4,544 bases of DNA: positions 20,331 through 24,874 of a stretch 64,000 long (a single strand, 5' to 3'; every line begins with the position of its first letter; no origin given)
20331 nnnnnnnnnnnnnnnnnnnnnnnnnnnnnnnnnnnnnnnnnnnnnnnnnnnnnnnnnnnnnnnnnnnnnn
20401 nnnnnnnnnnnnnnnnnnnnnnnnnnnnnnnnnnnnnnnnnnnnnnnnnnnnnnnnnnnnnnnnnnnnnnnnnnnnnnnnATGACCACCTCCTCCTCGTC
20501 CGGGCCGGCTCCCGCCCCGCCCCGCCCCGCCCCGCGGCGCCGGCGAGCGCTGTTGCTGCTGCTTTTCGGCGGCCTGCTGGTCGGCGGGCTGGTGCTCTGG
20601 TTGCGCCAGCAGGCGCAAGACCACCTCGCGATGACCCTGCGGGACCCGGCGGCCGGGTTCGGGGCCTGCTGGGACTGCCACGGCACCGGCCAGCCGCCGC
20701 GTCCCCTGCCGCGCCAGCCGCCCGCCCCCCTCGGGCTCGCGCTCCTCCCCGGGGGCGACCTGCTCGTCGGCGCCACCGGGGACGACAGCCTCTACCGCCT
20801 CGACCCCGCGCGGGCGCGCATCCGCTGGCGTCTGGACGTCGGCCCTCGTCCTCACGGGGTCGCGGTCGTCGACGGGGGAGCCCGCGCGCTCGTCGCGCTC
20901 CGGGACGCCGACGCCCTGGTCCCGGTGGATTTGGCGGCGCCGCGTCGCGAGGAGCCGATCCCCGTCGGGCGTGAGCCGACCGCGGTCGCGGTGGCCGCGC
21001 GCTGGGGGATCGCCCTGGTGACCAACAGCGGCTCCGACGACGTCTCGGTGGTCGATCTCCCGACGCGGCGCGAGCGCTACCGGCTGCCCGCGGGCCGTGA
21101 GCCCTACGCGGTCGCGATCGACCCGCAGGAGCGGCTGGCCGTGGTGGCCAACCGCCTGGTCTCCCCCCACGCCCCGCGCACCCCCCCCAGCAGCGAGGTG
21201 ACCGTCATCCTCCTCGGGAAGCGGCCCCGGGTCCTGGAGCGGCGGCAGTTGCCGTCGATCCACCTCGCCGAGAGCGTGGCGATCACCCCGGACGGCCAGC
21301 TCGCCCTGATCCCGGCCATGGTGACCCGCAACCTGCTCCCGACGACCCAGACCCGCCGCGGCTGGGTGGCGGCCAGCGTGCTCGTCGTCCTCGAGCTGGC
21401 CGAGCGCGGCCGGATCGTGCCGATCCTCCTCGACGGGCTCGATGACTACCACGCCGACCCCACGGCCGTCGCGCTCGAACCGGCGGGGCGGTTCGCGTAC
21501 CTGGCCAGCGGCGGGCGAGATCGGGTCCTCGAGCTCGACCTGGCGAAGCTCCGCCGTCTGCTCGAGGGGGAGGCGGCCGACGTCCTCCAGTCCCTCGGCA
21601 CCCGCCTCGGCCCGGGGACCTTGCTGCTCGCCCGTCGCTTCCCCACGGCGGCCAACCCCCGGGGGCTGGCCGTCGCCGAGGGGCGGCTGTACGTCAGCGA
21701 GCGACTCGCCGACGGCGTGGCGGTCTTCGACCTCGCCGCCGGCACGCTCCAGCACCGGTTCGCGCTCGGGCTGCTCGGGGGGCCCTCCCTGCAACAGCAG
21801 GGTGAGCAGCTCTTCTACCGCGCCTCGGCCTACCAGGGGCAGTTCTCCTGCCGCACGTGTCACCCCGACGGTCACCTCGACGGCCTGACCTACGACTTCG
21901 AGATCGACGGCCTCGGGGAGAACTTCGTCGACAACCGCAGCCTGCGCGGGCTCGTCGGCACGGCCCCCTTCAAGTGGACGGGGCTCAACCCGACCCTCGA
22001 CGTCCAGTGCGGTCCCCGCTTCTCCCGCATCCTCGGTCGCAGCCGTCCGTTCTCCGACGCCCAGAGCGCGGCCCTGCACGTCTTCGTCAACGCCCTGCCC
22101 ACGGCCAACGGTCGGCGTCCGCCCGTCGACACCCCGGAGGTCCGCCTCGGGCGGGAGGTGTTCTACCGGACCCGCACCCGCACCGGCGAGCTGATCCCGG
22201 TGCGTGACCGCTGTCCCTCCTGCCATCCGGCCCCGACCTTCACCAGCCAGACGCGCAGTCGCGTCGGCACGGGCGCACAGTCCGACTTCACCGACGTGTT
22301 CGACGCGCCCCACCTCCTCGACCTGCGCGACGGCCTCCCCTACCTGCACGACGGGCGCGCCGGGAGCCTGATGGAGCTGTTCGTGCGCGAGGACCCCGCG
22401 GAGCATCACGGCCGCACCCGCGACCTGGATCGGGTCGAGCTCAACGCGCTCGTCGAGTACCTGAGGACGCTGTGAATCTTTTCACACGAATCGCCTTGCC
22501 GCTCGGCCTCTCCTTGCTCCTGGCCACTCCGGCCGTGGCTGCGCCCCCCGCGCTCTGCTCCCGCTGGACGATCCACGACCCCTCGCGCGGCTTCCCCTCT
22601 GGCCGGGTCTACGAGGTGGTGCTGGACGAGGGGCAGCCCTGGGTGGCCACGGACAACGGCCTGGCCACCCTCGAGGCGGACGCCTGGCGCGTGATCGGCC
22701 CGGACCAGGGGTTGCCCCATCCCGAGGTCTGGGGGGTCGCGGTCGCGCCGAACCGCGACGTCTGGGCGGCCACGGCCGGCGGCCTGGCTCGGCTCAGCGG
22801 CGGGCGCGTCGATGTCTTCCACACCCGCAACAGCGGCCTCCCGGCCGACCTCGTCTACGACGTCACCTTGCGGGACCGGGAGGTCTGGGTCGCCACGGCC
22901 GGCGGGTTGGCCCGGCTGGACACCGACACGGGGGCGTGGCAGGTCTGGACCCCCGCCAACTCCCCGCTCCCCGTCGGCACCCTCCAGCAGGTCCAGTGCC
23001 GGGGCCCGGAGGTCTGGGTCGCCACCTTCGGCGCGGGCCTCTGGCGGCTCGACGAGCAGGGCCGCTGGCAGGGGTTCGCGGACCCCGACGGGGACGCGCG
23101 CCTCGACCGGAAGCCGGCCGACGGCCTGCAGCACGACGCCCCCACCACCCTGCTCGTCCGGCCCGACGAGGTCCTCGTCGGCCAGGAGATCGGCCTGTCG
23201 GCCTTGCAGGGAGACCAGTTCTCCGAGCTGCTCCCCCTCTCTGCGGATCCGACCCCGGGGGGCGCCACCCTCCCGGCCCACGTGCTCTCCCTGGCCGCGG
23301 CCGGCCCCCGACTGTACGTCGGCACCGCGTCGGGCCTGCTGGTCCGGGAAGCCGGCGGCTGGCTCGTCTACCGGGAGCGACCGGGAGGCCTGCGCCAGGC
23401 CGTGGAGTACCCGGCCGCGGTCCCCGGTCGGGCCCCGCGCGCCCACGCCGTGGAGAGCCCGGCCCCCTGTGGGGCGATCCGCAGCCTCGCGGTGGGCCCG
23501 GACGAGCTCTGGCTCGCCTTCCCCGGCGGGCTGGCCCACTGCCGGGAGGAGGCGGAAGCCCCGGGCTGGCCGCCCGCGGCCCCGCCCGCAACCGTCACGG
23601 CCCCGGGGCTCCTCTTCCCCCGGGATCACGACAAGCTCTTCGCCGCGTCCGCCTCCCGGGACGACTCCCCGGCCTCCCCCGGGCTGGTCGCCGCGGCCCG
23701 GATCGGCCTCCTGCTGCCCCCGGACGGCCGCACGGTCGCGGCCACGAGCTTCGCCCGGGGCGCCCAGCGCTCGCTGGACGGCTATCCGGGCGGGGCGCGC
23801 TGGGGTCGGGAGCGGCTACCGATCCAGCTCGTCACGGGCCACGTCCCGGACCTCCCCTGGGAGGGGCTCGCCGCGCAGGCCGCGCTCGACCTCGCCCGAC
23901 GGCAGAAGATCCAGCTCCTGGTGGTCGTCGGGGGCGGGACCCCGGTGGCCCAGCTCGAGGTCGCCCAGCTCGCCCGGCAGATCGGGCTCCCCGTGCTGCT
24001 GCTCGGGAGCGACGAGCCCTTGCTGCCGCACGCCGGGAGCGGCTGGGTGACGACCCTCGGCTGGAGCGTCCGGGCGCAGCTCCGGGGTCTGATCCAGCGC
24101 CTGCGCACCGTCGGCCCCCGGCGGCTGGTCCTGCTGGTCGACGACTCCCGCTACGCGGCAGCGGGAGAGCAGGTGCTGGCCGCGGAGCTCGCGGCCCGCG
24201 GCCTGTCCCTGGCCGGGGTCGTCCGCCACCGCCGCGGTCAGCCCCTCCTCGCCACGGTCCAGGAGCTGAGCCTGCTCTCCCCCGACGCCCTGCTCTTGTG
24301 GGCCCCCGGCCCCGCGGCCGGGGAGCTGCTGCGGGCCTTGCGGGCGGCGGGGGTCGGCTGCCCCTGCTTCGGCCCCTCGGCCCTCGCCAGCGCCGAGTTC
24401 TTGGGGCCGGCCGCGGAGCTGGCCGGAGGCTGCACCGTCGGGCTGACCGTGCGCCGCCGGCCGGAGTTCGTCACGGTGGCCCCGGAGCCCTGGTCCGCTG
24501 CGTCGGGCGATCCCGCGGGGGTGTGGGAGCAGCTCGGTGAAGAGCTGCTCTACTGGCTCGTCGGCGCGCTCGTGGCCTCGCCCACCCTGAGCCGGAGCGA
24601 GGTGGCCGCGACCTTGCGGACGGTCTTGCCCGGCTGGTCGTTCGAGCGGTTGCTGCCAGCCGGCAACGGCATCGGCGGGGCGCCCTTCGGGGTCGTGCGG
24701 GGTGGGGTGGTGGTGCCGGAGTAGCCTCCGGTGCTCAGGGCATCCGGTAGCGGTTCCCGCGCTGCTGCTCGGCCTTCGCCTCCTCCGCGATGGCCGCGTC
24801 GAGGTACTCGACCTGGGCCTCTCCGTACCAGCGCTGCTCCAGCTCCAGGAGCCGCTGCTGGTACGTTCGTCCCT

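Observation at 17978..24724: DAHP synthase followed by a coupled trio: CxxCH lipoprotein, tri-haem beta-propeller cytochrome-like protein and propeller/PBP1 fusion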

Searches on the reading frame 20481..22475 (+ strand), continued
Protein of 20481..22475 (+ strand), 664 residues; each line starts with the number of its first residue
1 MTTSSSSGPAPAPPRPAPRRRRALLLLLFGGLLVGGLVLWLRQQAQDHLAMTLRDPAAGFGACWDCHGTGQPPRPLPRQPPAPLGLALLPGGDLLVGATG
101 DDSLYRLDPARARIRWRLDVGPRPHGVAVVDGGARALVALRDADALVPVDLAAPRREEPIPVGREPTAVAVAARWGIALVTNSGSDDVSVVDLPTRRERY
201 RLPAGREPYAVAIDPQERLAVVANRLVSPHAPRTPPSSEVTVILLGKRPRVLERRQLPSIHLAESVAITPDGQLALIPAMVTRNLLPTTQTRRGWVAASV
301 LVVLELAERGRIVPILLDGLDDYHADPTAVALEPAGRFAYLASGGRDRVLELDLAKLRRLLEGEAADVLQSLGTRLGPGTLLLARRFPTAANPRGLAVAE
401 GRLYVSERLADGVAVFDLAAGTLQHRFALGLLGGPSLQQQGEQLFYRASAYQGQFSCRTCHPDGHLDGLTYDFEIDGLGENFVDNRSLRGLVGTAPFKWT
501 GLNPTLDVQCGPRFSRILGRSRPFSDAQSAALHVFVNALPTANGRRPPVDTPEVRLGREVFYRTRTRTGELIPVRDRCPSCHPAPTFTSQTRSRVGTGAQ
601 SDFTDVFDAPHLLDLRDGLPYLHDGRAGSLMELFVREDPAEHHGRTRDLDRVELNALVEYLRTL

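Call 67: fold_search(model_id=the predicted structure, library=pdb)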
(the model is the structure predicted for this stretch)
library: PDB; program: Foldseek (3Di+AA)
matches with E <= 10: 1937; with E <= 0.001: 1730
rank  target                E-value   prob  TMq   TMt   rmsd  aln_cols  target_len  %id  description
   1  5c2v_B                2.1e-25  1.00  0.49  0.90   3.6       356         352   23  Kuenenia stuttgartiensis Hydrazine Synthase (released 2015-10-14)
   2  1l0q_A                2.4e-17  1.00  0.38  0.64   4.0       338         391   20  Tandem YVTN beta-propeller and PKD domains from an archaeal surface layer protein (released 2002-11-06)
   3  5mzh_B                8.0e-14  1.00  0.36  0.56   4.6       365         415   12  Crystal structure of ODA16 from Chlamydomonas reinhardtii (released 2017-03-22)
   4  5yzv_B                2.3e-13  1.00  0.38  0.85   2.6       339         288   16  Biophysical and structural characterization of the thermostable WD40 domain of a prokaryotic protein, Thermomonospora  (released 2018-10-03)
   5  3bws_A                2.4e-13  1.00  0.37  0.59   4.7       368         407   13  Crystal structure of the leptospiral antigen Lp49 (released 2008-10-07)
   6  1gxr_A                3.0e-13  1.00  0.36  0.69   4.2       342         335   11  WD40 Region of Human Groucho/TLE1 (released 2002-06-13)
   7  6n01_B                3.4e-13  1.00  0.30  0.49   9.0       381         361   13  Structure of apo AztD from Citrobacter koseri (released 2019-09-18)
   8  6cmk_A                5.5e-13  1.00  0.30  0.48   9.4       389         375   12  Crystal structure of Citrobacter koseri AztD (released 2019-03-13)
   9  5mzh_A                6.1e-13  1.00  0.36  0.55   5.0       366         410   12  Crystal structure of ODA16 from Chlamydomonas reinhardtii (released 2017-03-22)
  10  8gfv_B                6.4e-13  1.00  0.37  0.71  18.8       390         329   10  CryoEM structure of beta-2-adrenergic receptor in complex with GTP-bound Gs heterotrimer (transition intermediate #1 o (released 2024-03-06)
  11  1gxr_B                8.8e-13  1.00  0.36  0.72   3.9       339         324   10  WD40 Region of Human Groucho/TLE1 (released 2002-06-13)
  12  6n01_A                1.1e-12  1.00  0.30  0.49   8.9       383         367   13  Structure of apo AztD from Citrobacter koseri (released 2019-09-18)
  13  2ce9_D                1.2e-12  1.00  0.36  0.70   4.3       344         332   11  A WRPW peptide bound to the Groucho-TLE WD40 domain. (released 2006-06-14)
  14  7rmg_B                1.3e-12  1.00  0.36  0.71   4.0       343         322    9  Substance P bound to active human neurokinin 1 receptor in complex with miniGs/q70 (released 2021-11-03)
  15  6n01_C                1.5e-12  1.00  0.30  0.49   9.6       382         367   13  Structure of apo AztD from Citrobacter koseri (released 2019-09-18)
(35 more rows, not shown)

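Call 77: search_protein_families(library=ncbifam, proteins=[L056:18753-20366:-, L029:5719-6738:+, L009:15787-16524:+], max_evalue=0.001)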
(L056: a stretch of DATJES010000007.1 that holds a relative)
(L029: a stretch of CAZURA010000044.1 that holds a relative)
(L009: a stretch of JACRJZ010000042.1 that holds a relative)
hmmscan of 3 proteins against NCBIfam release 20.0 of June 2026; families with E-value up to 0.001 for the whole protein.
L056:18753-20366:- (537 aa): 1 family
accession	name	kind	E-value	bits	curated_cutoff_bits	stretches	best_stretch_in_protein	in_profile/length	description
TIGR01536.1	asn_synth_AEB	equivalog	1.9e-11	43.7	267.1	1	197-394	183-372/517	asparagine synthase (glutamine-hydrolyzing)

L029:5719-6738:+ (339 aa): 2 families
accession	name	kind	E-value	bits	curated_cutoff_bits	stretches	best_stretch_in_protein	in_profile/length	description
TIGR01210.1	TIGR01210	equivalog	1.6e-27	96.6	212.15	1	59-290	5-246/313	archaeosine biosynthesis radical SAM protein RaSEA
TIGR04479.1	bcpD_PhpK_rSAM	subfamily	5.1e-05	21.8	600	1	177-220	345-388/504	PhpK family radical SAM P-methyltransferase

L009:15787-16524:+ (245 aa): 0 families

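Call 78: search_protein_families(library=pfam, proteins=[L056:18753-20366:-, L029:5719-6738:+, L009:15787-16524:+], max_evalue=0.001)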
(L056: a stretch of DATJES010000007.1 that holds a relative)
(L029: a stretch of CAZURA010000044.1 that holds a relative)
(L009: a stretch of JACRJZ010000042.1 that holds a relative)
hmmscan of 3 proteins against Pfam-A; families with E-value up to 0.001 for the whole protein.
L056:18753-20366:- (537 aa): 1 family
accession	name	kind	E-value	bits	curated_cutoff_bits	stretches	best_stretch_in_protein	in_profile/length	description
PF00733.27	Asn_synthase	-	1.1e-11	45.5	21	1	262-399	12-141/354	Asparagine synthase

L029:5719-6738:+ (339 aa): 1 family
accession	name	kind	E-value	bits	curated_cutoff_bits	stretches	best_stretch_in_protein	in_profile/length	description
PF04055.27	Radical_SAM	-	4.4e-06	27.4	29.5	1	79-219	7-148/166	Radical SAM superfamily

L009:15787-16524:+ (245 aa): 1 family
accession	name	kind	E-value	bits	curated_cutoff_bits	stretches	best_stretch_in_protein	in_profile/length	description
PF11845.13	Tll0287-like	-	2.9e-16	60.6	24.1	1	89-242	11-144/144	Tll0287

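Call 94: search_solved_structures(query=L027:13848-15167:+, max_evalue=0.00001)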
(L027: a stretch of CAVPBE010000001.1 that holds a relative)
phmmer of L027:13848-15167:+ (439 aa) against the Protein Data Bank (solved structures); distinct sequences matched with E-value up to 0.00001: 30.
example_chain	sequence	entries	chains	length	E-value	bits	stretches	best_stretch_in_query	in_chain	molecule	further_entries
4gnr_A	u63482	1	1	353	1.1e-26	96.7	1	71-416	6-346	ABC transporter substrate-binding protein-branched chain amino acid transport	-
3td9_A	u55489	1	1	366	3.5e-26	95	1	71-418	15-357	Branched chain amino acid ABC transporter, periplasmic amino acid-binding protein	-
3hut_A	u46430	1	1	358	1.2e-21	80.1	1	75-405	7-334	putative branched-chain amino acid ABC transporter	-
3ip5_A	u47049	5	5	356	2.2e-17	66.1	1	78-368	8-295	ABC transporter, substrate binding protein (Amino acid)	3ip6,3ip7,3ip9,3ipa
3ipc_A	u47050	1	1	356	3.2e-17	65.5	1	78-368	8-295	ABC transporter, substrate binding protein (Amino acid)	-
4n0q_A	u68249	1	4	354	3.4e-17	65.4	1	72-379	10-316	Leu/Ile/Val-binding protein homolog 3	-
4nqr_A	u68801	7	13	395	2.3e-16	62.7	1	82-394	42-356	Amino acid/amide ABC transporter substrate-binding protein, HAAT family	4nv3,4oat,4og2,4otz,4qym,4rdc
4mlc_A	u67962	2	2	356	2.5e-16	62.6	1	87-417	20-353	Extracellular ligand-binding receptor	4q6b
4obb_A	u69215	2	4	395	1e-15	60.6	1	82-394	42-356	Amino acid/amide ABC transporter substrate-binding protein, HAAT family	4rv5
4ey3_A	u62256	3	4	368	5.1e-14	55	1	74-407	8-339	Twin-arginine translocation pathway signal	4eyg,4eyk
4jb0_A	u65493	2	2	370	3.4e-12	49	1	112-415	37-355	branched-chain amino acid transport system substrate-binding protein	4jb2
3tx6_A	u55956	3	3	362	4.7e-12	48.5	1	112-408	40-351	Putative branched-chain amino acid transport system substrate-binding protein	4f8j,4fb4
4dqd_A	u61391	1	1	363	6.4e-12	48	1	136-417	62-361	Extracellular ligand-binding receptor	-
3sg0_A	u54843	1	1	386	7.8e-12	47.8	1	136-417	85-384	Extracellular ligand-binding receptor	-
3ukj_A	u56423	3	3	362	1.8e-11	46.5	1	112-415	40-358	Extracellular ligand-binding receptor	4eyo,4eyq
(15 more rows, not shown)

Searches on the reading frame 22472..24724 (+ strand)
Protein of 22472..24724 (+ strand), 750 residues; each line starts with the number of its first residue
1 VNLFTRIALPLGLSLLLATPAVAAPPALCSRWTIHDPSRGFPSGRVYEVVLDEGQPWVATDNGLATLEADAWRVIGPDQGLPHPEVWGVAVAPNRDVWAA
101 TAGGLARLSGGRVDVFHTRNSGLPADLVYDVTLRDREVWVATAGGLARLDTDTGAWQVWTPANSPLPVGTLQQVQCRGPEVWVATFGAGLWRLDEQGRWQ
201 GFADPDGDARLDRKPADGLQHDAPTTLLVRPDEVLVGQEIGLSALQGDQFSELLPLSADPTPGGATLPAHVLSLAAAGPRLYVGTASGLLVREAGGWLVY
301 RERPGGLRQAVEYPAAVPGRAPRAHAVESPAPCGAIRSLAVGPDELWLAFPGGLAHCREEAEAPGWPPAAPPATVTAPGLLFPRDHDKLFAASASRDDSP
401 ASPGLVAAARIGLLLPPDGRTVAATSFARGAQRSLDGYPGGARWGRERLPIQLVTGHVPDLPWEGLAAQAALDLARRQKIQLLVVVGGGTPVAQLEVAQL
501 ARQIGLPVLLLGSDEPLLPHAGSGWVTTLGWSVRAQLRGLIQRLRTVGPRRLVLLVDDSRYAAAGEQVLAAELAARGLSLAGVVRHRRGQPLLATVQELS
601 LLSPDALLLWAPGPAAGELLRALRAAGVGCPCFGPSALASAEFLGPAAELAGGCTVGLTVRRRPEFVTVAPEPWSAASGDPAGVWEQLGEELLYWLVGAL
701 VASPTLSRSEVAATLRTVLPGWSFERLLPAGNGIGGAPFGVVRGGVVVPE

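Call 5: search_protein_families(library=pfam, proteins=[window:22472-24724:+], max_evalue=0.01)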
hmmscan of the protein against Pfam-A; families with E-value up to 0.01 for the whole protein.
window:22472-24724:+ (750 aa): 2 families
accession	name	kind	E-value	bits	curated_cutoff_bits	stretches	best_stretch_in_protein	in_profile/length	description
PF13458.12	Peripla_BP_6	-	3.5e-14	53.7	31.7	1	467-716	57-309/343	Periplasmic binding protein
PF01094.35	ANF_receptor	-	0.00054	19.6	25.4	1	466-625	38-199/353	Receptor family ligand binding region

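Call 6: search_protein_families(library=ncbifam, proteins=[window:22472-24724:+], max_evalue=0.01)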
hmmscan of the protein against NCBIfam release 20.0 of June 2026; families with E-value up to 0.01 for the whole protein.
window:22472-24724:+ (750 aa): 1 family
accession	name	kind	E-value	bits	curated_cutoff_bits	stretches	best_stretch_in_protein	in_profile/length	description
NF045728.1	glycosyl_F510_1955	equivalog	0.00015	21.2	175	0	270-298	8-36/246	F510_1955 family glycosylhydrolase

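Call 39: find_homologous_proteins(query=window:22472-24724:+, max_evalue=0.00001)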
Query window:22472-24724:+ (750 aa): 115 proteins with E <= 0.00001 among 8000 candidates.
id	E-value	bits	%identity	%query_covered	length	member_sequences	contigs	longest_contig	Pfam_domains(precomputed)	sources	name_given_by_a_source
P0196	0.0e+0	1647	99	100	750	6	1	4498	PF13458.13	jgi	-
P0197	1.8e-128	448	39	96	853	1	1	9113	PF07494.18,PF13458.13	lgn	-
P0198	2.6e-117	411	40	96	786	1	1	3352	PF07494.18,PF13458.13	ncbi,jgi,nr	ncbi:MAG: hypothetical protein FJ125_05655 [Deltaproteobacteria bacterium]|nr:hypothetical protein [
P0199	3.8e-56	209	34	38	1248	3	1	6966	PF07494.18,PF19056.7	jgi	-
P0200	6.5e-39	152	27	34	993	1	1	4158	PF07495.20,PF07494.18,PF13581.13,PF07730.20,PF02518.32,PF16819.12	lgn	-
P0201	2.8e-36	143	34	32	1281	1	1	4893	PF07494.18,PF08450.19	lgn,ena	-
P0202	8.2e-35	139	29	34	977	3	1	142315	PF07495.20,PF07494.18,PF13581.13,PF07730.20,PF02518.32,PF16819.12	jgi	jgi:ligand-binding sensor domain-containing protein/signal transduction histidine kinase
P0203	1.1e-34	138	34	23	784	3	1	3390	PF07494.18,PF08450.19,PF07833.17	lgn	-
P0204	6.1e-32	129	28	43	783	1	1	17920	PF07494.18,PF08450.19,PF07833.17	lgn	-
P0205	4.4e-31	126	32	23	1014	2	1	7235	PF07494.18,PF02518.32,PF00512.32,PF08450.19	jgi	-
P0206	1.3e-29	121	36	28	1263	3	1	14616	PF07494.18,PF25852.1,PF16819.12,PF08450.19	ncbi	-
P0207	1.9e-27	114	28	34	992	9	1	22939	PF07495.20,PF07494.18,PF13581.13,PF07730.20,PF02518.32,PF16819.12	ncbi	ncbi:MAG: two-component regulator propeller domain-containing protein [Pyrinomonadaceae bacterium]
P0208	2.2e-27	114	31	30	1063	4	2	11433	PF07495.20,PF07494.18,PF02518.32,PF00512.32,PF16819.12,PF24684.2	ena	-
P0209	3.6e-27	113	29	34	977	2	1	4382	PF07495.20,PF07494.18,PF13581.13,PF07730.20,PF02518.32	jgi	jgi:ligand-binding sensor domain-containing protein/signal transduction histidine kinase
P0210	3.9e-27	113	29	34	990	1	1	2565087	PF10983.14,PF07495.20,PF07494.18,PF13581.13,PF07730.20,PF02518.32,PF16819.12,PF24684.2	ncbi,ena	-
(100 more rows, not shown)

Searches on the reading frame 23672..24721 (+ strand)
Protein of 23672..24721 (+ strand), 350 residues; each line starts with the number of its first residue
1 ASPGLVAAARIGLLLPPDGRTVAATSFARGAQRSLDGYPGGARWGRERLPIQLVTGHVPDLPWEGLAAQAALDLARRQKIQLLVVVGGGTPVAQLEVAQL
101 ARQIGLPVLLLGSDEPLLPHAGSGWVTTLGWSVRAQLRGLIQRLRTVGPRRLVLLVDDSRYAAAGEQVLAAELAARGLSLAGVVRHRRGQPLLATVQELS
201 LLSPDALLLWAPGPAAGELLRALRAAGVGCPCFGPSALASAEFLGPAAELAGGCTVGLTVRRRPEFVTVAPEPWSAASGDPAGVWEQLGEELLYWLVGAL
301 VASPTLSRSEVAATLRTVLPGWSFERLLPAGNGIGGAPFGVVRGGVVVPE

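Call 95: search_solved_structures(query=window:23672-24721:+, max_evalue=0.01)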
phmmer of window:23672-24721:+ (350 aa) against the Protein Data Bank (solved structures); distinct sequences matched with E-value up to 0.01: 0.
